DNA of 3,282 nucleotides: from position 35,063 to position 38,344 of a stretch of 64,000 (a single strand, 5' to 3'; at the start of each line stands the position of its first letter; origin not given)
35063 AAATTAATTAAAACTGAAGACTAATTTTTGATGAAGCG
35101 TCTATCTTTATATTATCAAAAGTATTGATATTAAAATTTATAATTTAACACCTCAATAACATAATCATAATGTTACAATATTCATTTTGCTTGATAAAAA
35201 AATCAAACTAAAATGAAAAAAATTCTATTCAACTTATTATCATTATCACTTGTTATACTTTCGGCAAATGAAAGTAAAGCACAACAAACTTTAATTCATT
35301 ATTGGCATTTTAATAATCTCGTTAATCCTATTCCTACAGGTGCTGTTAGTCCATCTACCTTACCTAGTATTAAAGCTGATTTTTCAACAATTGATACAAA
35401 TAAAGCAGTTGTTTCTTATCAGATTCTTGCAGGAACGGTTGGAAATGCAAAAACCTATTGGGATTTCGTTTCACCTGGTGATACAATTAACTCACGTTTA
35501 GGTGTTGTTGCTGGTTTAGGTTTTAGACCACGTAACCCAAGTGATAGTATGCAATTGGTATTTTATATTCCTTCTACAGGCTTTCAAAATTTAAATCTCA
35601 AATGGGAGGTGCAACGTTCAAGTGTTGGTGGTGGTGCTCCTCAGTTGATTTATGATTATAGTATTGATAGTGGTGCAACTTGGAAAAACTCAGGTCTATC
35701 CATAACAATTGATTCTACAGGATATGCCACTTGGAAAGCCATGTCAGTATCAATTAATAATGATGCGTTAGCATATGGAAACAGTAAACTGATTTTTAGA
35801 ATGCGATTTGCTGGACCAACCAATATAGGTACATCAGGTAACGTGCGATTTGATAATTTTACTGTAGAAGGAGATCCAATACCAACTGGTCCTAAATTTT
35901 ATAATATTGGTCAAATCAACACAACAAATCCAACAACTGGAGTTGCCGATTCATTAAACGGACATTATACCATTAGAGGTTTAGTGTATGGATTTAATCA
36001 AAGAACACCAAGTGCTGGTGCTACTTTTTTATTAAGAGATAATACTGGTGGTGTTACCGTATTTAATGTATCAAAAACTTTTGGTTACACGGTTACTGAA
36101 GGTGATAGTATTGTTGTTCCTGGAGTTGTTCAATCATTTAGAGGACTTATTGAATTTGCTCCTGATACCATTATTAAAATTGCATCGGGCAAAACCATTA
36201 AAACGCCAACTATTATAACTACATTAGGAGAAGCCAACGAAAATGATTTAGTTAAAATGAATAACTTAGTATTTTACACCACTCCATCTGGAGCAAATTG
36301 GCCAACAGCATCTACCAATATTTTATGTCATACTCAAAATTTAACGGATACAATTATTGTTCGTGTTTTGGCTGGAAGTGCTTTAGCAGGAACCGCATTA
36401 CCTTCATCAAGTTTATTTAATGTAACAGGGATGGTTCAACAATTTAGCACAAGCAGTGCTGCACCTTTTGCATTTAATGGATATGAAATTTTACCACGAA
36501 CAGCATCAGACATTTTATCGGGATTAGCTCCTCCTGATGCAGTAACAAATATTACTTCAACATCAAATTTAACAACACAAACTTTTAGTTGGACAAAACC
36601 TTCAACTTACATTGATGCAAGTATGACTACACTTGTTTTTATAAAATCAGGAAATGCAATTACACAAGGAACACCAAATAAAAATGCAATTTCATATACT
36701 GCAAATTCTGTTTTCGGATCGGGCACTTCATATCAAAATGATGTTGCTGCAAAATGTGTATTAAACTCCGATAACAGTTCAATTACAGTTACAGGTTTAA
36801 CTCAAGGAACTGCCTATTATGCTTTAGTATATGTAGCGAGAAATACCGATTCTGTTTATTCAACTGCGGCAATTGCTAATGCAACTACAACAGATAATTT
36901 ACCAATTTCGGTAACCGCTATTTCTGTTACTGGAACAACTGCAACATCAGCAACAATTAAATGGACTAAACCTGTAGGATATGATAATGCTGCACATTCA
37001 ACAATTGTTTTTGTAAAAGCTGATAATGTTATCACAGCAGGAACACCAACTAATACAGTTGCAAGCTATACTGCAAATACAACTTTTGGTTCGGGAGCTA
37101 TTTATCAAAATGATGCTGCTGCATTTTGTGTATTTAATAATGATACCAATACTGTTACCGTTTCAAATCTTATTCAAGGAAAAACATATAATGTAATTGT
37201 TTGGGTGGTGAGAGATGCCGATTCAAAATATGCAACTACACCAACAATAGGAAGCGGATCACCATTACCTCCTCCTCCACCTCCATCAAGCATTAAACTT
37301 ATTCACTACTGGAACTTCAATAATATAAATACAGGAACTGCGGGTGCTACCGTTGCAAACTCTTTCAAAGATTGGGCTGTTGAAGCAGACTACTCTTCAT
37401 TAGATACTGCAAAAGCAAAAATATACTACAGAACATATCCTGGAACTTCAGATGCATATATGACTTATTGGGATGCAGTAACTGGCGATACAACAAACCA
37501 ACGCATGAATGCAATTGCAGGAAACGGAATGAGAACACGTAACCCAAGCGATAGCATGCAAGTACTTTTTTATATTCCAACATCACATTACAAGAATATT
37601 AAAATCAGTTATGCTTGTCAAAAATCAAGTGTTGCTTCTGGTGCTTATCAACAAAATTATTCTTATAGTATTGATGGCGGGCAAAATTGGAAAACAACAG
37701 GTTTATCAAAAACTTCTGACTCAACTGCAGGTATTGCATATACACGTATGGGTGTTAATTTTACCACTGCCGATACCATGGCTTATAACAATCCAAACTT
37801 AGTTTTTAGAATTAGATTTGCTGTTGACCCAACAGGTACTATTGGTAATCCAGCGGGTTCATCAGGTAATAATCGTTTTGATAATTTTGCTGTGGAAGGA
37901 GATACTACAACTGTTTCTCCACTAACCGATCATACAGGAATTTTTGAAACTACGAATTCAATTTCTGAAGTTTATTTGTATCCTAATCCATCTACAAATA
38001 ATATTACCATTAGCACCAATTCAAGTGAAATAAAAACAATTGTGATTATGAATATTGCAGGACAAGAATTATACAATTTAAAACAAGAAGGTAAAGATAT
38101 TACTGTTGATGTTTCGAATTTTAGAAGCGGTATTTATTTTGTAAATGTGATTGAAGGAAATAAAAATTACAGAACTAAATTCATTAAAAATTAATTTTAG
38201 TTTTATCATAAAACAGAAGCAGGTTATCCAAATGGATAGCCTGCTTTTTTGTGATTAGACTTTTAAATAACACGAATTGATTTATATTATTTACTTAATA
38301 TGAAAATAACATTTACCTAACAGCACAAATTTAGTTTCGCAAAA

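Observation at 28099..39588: Candidate extracellular nucleic-acid/phosphoester harvesting locus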

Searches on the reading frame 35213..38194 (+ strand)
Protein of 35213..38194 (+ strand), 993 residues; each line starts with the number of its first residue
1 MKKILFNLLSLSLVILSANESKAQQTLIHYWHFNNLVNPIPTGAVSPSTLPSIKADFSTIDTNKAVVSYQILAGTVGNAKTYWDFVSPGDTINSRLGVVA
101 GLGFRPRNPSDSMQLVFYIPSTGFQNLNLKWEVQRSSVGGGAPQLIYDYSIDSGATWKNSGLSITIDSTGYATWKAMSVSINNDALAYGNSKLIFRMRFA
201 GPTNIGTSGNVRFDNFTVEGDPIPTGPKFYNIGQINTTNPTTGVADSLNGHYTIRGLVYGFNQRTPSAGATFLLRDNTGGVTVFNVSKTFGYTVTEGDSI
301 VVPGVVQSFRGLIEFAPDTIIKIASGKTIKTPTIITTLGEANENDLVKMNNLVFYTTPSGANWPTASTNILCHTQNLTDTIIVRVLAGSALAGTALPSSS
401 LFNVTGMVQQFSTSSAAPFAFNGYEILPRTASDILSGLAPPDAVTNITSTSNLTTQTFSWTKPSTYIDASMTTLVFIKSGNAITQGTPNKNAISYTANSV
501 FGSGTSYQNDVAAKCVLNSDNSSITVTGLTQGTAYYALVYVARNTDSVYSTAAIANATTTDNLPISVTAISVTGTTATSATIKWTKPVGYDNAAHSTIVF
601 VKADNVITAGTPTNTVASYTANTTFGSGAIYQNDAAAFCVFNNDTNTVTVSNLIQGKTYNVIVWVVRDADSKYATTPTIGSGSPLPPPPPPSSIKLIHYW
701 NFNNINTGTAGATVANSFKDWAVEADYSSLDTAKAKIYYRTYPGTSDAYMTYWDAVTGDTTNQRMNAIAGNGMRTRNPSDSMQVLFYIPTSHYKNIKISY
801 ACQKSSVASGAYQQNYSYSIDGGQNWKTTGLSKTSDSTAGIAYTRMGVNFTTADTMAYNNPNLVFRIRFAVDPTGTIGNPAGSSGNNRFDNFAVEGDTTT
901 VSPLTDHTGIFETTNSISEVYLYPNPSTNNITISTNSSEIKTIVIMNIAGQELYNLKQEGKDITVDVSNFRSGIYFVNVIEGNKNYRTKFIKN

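Call 3: search_protein_families(library=pfam, proteins=[window:35213-38194:+], max_evalue=0.01)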
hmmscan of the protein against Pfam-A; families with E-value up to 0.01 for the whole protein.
window:35213-38194:+ (993 aa): 4 families
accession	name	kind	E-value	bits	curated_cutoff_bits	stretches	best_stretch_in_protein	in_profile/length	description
PF18962.6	Por_Secre_tail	-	5.6e-13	49.4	27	1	922-991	1-74/75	Secretion system C-terminal sorting domain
PF21471.3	Reelin_subrepeat-B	-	0.0001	22.5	27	0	146-186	61-98/127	Reelin subrepeat B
PF00041.27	fn3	-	0.00036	21.1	25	1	567-669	3-72/84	Fibronectin type III domain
PF10179.15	NDNF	-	0.0039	17.7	27.3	0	500-552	76-118/127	Neuron-derived neurotrophic factor, first Fn(III) domain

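Call 4: search_protein_families(library=ncbifam, proteins=[window:35213-38194:+], max_evalue=0.01)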
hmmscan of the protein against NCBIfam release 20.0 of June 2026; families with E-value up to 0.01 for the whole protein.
window:35213-38194:+ (993 aa): 2 families
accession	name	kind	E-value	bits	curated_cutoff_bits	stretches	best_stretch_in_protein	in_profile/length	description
TIGR04183.1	Por_Secre_tail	domain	3.5e-14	52.5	23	1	922-993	1-72/72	T9SS type A sorting domain-containing protein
NF050177.1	TapA_OM_Porphy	equivalog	3e-05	22.9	500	1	916-991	467-542/544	TapA/TapC family T9SS-dependent outer membrane protein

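Call 8: search_solved_structures(query=window:35213-38194:+, max_evalue=1, show_alignments=2)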
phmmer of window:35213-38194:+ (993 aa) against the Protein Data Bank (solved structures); distinct sequences matched with E-value up to 1: 4.
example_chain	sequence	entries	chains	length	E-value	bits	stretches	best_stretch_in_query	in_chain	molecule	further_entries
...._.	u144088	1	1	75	0.00021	22.7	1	919-991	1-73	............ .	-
5jvk_A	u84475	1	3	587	0.01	17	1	919-992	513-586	Uncharacterized protein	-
8glj_D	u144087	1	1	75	0.013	16.7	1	919-992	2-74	Por secretion system C-terminal sorting domain-containing protein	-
6qvv_A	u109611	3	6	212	0.51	11.5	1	280-356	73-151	RNA-dependent RNA polymerase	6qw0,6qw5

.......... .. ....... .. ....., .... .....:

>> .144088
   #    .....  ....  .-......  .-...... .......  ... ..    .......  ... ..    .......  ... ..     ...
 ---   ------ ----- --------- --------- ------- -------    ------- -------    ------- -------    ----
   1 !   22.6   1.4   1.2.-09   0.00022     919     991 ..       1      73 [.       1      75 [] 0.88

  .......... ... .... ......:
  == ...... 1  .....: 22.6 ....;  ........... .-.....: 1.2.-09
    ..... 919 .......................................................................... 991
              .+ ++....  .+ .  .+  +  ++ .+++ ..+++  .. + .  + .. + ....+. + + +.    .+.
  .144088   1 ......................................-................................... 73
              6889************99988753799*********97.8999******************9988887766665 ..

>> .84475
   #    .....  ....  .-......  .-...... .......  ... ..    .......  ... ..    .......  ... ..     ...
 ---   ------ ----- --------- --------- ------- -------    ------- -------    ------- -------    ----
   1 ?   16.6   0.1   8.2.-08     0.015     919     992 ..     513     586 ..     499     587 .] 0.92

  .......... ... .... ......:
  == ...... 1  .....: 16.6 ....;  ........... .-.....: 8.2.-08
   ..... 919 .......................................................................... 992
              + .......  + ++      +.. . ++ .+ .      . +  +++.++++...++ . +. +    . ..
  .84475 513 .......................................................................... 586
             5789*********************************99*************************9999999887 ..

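Call 12: find_homologous_proteins(query=window:35213-38194:+, max_evalue=0.00001)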
Query window:35213-38194:+ (993 aa): 116 proteins with E <= 0.00001 among 8000 candidates.
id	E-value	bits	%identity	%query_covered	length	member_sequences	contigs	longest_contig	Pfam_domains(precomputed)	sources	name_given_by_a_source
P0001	0.0e+0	2197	100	100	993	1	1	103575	PF18962.8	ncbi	-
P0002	0.0e+0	1381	64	100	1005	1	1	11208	PF18962.8,PF00041.28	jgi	-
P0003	0.0e+0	1374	64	100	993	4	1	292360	PF18962.8,PF00041.28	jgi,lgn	jgi:hypothetical protein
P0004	0.0e+0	1344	62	100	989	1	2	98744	PF18962.8,PF00041.28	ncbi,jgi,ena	ncbi:MAG: T9SS type A sorting domain-containing protein [Bacteroidota bacterium]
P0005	0.0e+0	1304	63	100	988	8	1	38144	PF18962.8,PF00041.28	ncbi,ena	ncbi:MAG: T9SS type A sorting domain-containing protein [Bacteroidota bacterium]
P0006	0.0e+0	1293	62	99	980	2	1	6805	PF18962.8,PF00041.28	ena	-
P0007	0.0e+0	1289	62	98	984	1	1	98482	PF18962.8,PF00041.28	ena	-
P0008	0.0e+0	1262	59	69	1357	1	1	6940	PF18962.8,PF14292.13,PF00041.28,PF10179.16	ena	-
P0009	0.0e+0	1257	60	100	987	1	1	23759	PF18962.8,PF00041.28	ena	-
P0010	0.0e+0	1176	57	99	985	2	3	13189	PF18962.8,PF18942.6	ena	-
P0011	5.9e-287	973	49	100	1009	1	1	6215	PF18962.8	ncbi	-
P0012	4.9e-285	966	49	100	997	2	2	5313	PF18962.8,PF00041.28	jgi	-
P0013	3.3e-273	927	46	25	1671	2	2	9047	PF18962.8,PF00041.28,PF10179.16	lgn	-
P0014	5.9e-203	695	49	23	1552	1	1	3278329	PF23376.2,PF18962.8,PF14292.13,PF00041.28,PF16656.12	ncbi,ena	-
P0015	3.6e-198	679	43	25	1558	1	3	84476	PF18962.8,PF14292.13,PF00041.28,PF10179.16,PF16656.12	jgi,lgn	-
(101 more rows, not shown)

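Call 13: find_encoding_contigs(protein=P0001, flank=10000, max_places=2)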
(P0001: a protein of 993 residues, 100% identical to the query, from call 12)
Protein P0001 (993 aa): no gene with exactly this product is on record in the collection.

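Call 14: find_encoding_contigs(protein=P0003, flank=10000, max_places=2)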
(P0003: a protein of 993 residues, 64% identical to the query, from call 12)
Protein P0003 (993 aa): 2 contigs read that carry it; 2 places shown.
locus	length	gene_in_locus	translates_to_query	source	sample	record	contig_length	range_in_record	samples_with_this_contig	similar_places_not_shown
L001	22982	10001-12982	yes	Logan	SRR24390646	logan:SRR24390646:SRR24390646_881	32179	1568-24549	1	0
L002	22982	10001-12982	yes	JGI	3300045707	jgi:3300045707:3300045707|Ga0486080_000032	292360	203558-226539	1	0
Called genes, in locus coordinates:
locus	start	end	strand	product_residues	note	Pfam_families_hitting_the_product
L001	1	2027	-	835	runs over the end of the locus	PF13620:CarboxypepD_reg, PF13715:CarbopepD_reg_2, PF00593:TonB_dep_Rec_b-barrel, PF14905:OMP_b-brl_3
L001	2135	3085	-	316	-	-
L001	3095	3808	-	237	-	-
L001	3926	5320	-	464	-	-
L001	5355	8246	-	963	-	PF13620:CarboxypepD_reg, PF13715:CarbopepD_reg_2, PF07715:Plug, PF00593:TonB_dep_Rec_b-barrel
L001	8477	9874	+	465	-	PF18962:Por_Secre_tail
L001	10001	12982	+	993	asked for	PF00041:fn3 (faint), PF18962:Por_Secre_tail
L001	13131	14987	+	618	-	PF18962:Por_Secre_tail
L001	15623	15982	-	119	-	-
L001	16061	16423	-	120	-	-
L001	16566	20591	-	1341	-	PF28492:Beta_helix_4, PF18962:Por_Secre_tail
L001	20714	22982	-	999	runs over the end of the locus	PF13620:CarboxypepD_reg, PF07715:Plug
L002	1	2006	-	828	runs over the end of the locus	PF13620:CarboxypepD_reg, PF13715:CarbopepD_reg_2, PF00593:TonB_dep_Rec_b-barrel, PF14905:OMP_b-brl_3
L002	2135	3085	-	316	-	-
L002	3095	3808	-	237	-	-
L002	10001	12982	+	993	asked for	PF00041:fn3 (faint), PF18962:Por_Secre_tail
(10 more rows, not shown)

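Call 15: find_encoding_contigs(protein=P0004, flank=10000, max_places=2)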
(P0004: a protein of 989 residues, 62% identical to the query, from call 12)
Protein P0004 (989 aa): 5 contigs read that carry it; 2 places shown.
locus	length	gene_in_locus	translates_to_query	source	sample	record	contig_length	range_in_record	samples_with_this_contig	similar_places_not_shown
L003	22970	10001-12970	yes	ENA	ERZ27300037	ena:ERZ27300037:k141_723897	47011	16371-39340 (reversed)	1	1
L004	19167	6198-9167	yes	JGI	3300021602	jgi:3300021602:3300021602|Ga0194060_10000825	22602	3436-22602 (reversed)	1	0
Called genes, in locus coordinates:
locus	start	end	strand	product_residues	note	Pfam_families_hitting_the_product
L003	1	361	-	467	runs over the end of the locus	PF01384:PHO4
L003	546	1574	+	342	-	PF21783:YNCE (faint), PF25174:Beta-prop_THOC3 (weak), PF23414:Beta-prop_EML_2 (faint)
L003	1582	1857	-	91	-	-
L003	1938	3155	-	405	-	PF18962:Por_Secre_tail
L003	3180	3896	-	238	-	-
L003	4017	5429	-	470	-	-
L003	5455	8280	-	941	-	PF13620:CarboxypepD_reg, PF13715:CarbopepD_reg_2, PF07715:Plug, PF00593:TonB_dep_Rec_b-barrel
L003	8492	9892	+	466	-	PF18962:Por_Secre_tail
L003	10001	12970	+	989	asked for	PF00041:fn3 (faint), PF18962:Por_Secre_tail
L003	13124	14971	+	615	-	PF18962:Por_Secre_tail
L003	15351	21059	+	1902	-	PF18962:Por_Secre_tail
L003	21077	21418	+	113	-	-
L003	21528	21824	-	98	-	PF05258:DciA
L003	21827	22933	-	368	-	PF02463:SMC_N, PF13175:AAA_15, PF13476:AAA_23, PF13304:AAA_21 (faint)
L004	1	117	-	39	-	?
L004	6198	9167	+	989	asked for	PF00041:fn3 (faint), PF18962:Por_Secre_tail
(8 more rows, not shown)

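Call 48: search_protein_families(library=pfam, proteins=[L003:3180-3920:-], max_evalue=0.1)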
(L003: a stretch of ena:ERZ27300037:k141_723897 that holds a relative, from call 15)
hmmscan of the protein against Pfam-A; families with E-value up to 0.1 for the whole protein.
L003:3180-3920:- (246 aa): 3 families
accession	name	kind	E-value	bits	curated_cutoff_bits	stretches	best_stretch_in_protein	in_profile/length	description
PF07635.16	PSCyt1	-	0.0035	18.3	22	0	175-209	1-32/59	Planctomycete cytochrome C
PF13442.11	Cytochrome_CBB3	-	0.011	16.5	27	0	166-190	5-29/68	Cytochrome C oxidase, cbb3-type, subunit III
PF22297.1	PccH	-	0.072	13.6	24.4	0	162-221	1-63/133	PccH Cytochrome c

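Call 106: search_protein_families(library=ncbifam, proteins=[L003:3180-3920:-], max_evalue=0.001)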
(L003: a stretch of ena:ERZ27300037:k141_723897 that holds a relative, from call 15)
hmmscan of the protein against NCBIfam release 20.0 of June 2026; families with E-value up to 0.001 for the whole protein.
L003:3180-3920:- (246 aa): 1 family
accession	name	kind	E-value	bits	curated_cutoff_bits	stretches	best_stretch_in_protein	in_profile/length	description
NF047812.1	LIC11213_lipo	equivalog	2e-05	24.7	100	0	82-115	50-81/118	LIC11213 family lipoprotein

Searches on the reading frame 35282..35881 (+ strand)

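Call 11: search_protein_families(library=pfam, proteins=[window:35282-35881:+], max_evalue=10)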
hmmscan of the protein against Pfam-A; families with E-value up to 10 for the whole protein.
seq(200 aa): 1 family
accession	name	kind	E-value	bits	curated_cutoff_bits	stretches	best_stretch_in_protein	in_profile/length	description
PF21471.3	Reelin_subrepeat-B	-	0.0099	16.1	27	1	123-163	61-98/127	Reelin subrepeat B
